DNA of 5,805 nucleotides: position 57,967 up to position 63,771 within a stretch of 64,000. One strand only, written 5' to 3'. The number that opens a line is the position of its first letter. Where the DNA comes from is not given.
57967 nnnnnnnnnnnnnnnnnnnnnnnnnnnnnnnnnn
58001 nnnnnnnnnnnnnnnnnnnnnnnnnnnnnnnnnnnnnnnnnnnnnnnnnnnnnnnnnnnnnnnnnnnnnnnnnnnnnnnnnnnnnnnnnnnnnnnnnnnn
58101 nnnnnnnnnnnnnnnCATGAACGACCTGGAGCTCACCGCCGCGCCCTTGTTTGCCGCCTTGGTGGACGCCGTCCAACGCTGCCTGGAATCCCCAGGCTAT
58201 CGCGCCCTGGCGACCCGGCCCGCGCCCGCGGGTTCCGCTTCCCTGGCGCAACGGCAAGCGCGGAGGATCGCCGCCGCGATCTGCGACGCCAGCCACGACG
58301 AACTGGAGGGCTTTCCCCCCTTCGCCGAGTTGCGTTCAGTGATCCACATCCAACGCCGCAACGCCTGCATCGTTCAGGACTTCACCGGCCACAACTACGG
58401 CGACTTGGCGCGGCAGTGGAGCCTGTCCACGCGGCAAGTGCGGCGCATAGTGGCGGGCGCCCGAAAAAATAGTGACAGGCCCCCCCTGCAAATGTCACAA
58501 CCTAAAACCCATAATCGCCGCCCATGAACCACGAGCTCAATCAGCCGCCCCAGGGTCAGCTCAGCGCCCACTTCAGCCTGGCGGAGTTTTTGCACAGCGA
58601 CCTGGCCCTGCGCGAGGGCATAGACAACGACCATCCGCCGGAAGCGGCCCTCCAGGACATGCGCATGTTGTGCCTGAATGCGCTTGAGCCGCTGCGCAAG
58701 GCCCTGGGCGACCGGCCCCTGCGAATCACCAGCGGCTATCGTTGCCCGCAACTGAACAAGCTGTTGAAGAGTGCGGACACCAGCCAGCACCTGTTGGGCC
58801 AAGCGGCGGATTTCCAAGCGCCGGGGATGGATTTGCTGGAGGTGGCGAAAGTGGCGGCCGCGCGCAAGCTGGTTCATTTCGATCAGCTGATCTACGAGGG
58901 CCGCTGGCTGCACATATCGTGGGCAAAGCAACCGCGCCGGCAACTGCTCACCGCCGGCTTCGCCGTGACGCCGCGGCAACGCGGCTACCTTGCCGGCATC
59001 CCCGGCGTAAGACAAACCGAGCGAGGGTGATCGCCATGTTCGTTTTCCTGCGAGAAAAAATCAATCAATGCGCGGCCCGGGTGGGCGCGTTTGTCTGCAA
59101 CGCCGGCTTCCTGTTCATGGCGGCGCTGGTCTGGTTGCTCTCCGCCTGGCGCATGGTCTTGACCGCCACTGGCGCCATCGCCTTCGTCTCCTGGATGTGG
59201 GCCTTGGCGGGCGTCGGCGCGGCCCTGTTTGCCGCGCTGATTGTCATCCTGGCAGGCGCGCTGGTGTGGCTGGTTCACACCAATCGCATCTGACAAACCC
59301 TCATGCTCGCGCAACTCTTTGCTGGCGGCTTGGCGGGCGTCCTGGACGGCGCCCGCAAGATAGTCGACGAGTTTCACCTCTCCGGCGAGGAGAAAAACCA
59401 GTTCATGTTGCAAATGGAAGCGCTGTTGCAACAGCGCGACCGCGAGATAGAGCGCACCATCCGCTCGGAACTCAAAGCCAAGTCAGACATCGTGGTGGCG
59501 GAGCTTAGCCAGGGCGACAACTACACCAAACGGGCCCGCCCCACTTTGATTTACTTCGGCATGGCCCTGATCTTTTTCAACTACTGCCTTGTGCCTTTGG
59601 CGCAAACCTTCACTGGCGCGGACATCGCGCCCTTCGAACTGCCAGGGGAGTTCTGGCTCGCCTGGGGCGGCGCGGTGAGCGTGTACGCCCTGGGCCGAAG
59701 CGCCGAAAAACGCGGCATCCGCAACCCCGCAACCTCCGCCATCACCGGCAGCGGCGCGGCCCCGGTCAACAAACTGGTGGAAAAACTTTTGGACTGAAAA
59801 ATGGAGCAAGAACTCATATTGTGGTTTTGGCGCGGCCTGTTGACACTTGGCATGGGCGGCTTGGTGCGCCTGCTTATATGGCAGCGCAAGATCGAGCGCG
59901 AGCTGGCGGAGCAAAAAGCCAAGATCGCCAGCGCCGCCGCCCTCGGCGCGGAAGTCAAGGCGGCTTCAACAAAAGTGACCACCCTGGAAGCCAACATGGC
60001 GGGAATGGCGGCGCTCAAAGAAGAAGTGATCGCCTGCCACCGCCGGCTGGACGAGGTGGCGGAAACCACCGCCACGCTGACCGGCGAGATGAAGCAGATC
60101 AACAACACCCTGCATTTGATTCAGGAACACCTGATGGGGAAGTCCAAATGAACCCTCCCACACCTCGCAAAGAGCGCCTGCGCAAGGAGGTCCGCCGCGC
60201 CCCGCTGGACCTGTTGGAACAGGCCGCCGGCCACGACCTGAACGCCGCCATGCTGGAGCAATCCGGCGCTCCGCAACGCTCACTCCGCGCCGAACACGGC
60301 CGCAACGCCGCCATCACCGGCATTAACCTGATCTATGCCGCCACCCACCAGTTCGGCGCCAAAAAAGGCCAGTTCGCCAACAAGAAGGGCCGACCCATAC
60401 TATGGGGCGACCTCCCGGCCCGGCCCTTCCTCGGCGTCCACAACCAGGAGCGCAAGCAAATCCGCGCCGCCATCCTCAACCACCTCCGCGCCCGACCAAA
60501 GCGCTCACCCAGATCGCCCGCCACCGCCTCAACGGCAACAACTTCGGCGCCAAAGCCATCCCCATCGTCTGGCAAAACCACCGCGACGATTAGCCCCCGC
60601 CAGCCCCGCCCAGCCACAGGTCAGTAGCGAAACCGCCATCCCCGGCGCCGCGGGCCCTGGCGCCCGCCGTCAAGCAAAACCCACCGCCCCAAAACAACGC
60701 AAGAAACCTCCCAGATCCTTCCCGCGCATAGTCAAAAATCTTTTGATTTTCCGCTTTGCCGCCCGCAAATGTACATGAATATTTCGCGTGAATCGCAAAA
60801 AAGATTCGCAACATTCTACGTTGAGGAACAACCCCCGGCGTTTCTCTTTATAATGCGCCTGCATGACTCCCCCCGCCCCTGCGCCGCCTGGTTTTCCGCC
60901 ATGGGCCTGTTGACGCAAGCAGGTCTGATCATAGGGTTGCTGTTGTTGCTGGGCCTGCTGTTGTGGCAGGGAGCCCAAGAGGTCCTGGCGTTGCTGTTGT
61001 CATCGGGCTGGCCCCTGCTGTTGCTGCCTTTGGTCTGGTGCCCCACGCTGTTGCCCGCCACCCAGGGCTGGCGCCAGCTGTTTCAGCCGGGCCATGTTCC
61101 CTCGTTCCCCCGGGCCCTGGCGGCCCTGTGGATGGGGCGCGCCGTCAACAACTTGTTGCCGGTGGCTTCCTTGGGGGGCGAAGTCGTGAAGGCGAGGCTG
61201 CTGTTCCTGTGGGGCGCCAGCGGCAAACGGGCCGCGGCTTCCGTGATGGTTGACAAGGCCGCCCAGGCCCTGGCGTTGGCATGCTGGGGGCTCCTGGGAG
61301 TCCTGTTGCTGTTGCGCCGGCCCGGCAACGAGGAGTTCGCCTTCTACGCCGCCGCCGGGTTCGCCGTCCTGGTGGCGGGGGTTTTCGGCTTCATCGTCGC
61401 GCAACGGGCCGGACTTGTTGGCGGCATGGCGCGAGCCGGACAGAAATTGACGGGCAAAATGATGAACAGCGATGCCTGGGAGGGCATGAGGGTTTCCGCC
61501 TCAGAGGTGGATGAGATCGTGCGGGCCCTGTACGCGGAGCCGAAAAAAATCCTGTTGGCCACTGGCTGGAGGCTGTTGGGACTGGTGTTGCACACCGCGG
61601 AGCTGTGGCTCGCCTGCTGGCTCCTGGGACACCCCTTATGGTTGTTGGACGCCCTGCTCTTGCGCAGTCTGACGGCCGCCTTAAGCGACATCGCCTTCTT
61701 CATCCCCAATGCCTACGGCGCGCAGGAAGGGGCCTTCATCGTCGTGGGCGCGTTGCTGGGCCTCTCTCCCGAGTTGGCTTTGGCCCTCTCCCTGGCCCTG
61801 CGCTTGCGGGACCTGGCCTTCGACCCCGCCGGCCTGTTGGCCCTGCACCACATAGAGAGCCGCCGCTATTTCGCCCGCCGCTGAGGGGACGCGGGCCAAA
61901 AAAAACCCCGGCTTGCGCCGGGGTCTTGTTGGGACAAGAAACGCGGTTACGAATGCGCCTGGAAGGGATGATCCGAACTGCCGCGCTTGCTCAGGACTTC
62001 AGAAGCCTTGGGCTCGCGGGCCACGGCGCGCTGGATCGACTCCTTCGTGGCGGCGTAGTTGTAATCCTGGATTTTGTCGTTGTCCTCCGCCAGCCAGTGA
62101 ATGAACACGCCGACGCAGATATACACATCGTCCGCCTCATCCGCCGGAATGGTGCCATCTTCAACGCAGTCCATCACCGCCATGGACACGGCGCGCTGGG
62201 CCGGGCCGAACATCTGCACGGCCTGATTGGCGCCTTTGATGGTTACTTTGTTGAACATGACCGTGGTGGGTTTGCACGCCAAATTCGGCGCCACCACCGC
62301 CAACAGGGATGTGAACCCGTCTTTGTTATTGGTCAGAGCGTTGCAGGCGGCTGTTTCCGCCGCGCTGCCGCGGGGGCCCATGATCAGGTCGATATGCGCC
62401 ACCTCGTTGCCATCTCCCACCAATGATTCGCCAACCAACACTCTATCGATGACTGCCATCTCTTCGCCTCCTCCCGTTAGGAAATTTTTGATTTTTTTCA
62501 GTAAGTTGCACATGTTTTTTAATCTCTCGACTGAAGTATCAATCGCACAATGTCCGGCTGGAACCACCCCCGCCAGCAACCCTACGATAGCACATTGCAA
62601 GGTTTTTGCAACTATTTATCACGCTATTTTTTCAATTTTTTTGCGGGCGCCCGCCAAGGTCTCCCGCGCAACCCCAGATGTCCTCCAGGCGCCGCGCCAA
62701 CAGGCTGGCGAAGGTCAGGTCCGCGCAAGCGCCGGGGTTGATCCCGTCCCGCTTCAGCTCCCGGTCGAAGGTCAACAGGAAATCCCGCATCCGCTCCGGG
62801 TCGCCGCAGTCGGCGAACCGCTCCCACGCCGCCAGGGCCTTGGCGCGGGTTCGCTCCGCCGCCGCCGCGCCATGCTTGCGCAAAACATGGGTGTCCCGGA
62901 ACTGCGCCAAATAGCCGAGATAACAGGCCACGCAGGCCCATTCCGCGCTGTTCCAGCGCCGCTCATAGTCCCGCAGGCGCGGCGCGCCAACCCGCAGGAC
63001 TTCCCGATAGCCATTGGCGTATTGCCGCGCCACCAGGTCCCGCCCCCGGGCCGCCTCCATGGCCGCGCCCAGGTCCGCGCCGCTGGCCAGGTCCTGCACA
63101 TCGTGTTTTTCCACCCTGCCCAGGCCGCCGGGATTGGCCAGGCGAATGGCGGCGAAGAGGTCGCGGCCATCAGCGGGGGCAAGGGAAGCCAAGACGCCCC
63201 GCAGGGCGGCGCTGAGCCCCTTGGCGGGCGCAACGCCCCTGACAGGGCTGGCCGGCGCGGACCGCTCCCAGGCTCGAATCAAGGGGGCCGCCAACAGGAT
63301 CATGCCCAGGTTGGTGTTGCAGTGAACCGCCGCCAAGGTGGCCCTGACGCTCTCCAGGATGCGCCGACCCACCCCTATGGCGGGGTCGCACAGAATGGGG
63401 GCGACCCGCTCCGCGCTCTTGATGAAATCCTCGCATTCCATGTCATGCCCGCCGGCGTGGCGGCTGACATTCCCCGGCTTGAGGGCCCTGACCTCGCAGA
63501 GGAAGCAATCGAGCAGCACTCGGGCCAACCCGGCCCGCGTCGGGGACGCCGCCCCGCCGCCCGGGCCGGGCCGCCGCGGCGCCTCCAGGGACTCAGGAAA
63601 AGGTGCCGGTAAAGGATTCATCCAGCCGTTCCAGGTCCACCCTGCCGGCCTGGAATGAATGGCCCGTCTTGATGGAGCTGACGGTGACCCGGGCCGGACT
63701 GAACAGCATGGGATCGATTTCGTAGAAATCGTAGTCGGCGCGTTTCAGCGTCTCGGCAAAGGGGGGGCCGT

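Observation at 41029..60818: Head-less Mu-like element with intact control, transposition, lysis and complete non-contractile tail modules: decaying prophage or transposon-borne tailocin-like system?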

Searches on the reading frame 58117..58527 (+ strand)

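Call 7: search_protein_families(library=phrogs, proteins=[window:58117-58527:+], max_evalue=0.001)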
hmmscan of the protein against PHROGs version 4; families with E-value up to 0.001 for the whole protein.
window:58117-58527:+ (136 aa): 2 families
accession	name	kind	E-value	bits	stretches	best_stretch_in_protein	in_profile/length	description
phrog_532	-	transcription regulation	1.8e-08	35.5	1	44-119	46-121/132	late transcriptional activator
phrog_836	-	transcription regulation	5.9e-06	27.4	1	78-123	82-126/133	late transcriptional activator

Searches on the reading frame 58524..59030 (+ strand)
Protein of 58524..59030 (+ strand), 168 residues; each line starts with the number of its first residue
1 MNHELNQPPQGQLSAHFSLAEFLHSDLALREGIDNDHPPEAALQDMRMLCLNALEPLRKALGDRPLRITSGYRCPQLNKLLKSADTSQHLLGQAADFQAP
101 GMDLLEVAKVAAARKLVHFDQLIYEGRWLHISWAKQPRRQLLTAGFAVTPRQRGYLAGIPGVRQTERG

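Call 7: search_protein_families(library=phrogs, proteins=[window:58524-59030:+], max_evalue=0.001)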
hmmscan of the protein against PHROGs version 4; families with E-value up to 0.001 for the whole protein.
window:58524-59030:+ (168 aa): 2 families
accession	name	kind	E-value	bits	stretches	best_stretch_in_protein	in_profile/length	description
phrog_894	-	lysis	3e-37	129.5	1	5-149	38-175/389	endolysin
phrog_17373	-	other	5.6e-06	27.2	1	50-119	41-109/224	peptidase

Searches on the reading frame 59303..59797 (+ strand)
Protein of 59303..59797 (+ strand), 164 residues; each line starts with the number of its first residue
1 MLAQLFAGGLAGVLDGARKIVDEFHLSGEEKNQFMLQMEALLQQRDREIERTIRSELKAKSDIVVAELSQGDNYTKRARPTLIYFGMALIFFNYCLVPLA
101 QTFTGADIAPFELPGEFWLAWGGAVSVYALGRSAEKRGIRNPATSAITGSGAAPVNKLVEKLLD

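Call 7: search_protein_families(library=phrogs, proteins=[window:59303-59797:+], max_evalue=0.001)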
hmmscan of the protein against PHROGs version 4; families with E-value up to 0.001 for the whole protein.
window:59303-59797:+ (164 aa): 1 family
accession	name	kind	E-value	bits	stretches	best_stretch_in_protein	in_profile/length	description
phrog_3427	-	lysis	1.1e-16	62.1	1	7-137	5-135/141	holin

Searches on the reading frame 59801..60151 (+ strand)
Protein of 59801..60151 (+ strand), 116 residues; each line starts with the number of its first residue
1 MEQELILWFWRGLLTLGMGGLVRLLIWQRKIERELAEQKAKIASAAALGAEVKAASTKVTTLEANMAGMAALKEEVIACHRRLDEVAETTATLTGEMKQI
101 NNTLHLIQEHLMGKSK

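Call 7: search_protein_families(library=phrogs, proteins=[window:59801-60151:+], max_evalue=0.001)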
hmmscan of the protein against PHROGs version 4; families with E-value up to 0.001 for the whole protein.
window:59801-60151:+ (116 aa): 0 families

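Call 11: search_protein_families(library=pfam, proteins=[window:59801-60151:+], max_evalue=0.01)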
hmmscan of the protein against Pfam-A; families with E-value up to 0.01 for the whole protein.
window:59801-60151:+ (116 aa): 2 families
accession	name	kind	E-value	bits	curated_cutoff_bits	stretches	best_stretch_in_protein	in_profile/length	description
PF05531.17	NPV_P10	-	0.00058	20.7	29.8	1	50-105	11-66/75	Nucleopolyhedrovirus P10 protein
PF19685.4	DUF6187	-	0.0022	18.6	25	1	15-93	60-137/141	Family of unknown function (DUF6187)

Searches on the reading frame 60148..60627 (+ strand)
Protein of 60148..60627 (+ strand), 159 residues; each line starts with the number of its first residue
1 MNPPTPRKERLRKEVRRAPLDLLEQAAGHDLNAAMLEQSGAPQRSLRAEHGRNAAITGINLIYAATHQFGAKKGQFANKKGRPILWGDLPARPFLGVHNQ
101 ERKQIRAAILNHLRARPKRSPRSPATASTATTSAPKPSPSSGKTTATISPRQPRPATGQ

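Call 40: search_protein_families(library=pfam, proteins=[window:60148-60627:+], max_evalue=1)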
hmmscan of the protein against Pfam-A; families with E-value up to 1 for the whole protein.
window:60148-60627:+ (159 aa): 1 family
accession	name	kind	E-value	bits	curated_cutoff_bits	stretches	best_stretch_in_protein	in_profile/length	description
PF05069.18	Phage_tail_S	-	1.8e-15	57.5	24.3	1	30-113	65-147/148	Phage virion morphogenesis family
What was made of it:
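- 60148..60627 (+): Deletion scar of the right arm. The first ~36 aa of a small conserved gene are fused to the C-terminal half of a Mu G-like protein. Phage_tail_S profile positions 65-147 of 148 (call 40).
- Checked: The truncated G-like gene is confirmed: 60148-60627 matches Phage_tail_S profile positions 65-147 of 148 (call 40).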

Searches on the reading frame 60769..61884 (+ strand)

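Call 7: search_protein_families(library=phrogs, proteins=[window:60769-61884:+], max_evalue=0.001)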
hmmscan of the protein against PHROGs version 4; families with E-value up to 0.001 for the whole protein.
window:60769-61884:+ (371 aa): 0 families

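Call 11: search_protein_families(library=pfam, proteins=[window:60769-61884:+], max_evalue=0.01)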
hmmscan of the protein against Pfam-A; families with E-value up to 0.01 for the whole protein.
window:60769-61884:+ (371 aa): 1 family
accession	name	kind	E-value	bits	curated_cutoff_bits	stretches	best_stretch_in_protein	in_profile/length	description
PF03706.18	LPG_synthase_TM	-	3.2e-29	102.8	33.4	1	54-349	2-295/302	Lysylphosphatidylglycerol synthase TM region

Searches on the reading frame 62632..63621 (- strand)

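Call 11: search_protein_families(library=pfam, proteins=[window:62632-63621:-], max_evalue=0.01)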
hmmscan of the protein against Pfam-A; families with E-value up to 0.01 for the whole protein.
window:62632-63621:- (329 aa): 1 family
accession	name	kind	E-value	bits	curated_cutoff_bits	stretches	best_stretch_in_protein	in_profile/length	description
PF01874.21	CitG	-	1.3e-64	219.1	27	1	35-308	3-282/284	ATP:dephospho-CoA triphosphoribosyl transferase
